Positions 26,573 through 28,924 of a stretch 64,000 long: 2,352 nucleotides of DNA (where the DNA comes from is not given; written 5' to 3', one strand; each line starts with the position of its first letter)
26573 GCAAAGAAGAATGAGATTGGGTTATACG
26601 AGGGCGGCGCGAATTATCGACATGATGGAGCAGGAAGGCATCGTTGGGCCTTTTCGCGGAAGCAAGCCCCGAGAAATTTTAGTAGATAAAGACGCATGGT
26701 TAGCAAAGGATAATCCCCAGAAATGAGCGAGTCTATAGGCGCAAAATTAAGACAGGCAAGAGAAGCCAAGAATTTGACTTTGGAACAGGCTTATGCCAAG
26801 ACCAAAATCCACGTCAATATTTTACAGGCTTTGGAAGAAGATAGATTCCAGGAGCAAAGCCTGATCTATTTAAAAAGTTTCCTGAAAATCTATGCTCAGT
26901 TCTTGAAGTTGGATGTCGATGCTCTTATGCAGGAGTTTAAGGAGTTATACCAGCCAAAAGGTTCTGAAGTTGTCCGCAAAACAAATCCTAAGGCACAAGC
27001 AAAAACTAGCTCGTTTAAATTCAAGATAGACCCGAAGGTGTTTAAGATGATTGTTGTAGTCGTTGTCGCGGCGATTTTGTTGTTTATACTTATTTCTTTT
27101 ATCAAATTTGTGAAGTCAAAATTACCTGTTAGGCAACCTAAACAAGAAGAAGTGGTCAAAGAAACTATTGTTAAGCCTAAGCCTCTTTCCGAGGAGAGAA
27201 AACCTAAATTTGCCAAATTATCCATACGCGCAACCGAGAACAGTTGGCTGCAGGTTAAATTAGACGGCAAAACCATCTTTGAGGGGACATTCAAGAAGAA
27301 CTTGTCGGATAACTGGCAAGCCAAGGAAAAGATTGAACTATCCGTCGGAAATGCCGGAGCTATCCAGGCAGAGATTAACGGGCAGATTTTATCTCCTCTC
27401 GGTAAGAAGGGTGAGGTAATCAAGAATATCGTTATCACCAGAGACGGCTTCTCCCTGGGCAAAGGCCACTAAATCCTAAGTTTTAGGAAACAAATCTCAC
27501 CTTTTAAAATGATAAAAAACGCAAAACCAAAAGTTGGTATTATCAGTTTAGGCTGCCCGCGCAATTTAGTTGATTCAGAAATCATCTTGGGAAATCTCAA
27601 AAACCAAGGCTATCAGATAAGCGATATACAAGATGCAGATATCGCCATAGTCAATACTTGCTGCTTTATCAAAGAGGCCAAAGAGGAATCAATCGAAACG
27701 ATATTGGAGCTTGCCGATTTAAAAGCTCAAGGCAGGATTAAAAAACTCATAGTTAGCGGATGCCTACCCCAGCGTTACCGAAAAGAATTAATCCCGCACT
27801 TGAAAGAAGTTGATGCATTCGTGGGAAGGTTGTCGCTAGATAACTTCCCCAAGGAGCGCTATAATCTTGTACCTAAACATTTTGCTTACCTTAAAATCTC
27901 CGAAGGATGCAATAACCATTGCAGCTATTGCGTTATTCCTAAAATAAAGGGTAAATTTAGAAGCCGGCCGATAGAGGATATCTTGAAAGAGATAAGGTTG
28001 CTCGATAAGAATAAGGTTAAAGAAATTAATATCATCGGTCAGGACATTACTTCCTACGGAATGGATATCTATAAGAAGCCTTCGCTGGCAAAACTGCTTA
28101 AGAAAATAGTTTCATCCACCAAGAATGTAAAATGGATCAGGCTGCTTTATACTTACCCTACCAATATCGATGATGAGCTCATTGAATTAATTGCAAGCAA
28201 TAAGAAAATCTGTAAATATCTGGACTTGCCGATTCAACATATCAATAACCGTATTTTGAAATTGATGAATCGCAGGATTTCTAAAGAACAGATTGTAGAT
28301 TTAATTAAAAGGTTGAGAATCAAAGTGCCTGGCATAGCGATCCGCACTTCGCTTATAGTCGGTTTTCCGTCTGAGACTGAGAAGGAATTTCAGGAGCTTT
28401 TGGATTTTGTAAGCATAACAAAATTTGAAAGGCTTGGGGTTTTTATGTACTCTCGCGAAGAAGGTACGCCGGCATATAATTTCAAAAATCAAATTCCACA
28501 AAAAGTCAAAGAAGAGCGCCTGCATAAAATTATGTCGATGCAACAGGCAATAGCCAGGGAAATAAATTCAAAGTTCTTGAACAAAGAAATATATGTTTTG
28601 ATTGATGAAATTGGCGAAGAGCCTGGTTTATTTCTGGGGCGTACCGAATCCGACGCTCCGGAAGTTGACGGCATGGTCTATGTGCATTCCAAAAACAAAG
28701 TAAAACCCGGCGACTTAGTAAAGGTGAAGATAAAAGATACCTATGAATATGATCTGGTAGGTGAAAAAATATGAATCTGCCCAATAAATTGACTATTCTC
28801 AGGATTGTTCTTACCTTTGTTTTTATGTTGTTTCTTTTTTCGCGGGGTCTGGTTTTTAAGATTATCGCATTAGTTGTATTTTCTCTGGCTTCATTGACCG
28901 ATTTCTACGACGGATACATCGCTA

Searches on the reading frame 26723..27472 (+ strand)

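Call 96: search_protein_families(library=pfam, proteins=[window:26723-27472:+], max_evalue=0.00001)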
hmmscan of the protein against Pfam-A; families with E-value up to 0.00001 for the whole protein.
window:26723-27472:+ (249 aa): 2 families
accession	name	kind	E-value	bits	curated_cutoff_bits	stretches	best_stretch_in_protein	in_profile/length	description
PF13413.12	HTH_25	-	3.2e-17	62.5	24.6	1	9-67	2-61/62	Helix-turn-helix domain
PF13464.11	RodZ_C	-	1.1e-15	57.7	23.9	1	168-234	2-69/72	RodZ C-terminal domain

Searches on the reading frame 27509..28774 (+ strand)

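Call 96: search_protein_families(library=pfam, proteins=[window:27509-28774:+], max_evalue=0.00001)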
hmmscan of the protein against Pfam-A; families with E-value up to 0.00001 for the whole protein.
window:27509-28774:+ (421 aa): 4 families
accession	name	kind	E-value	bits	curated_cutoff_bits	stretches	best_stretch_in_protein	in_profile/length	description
PF04055.27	Radical_SAM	-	7.3e-29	101.5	29.5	1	129-301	2-166/166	Radical SAM superfamily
PF00919.26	UPF0004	-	2.1e-25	89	27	1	8-106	1-98/98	Uncharacterized protein family UPF0004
PF18693.7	TRAM_2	-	6.1e-20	71.6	27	1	359-421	3-63/63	TRAM domain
PF01938.26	TRAM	-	4.2e-06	27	21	1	358-420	5-60/61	TRAM domain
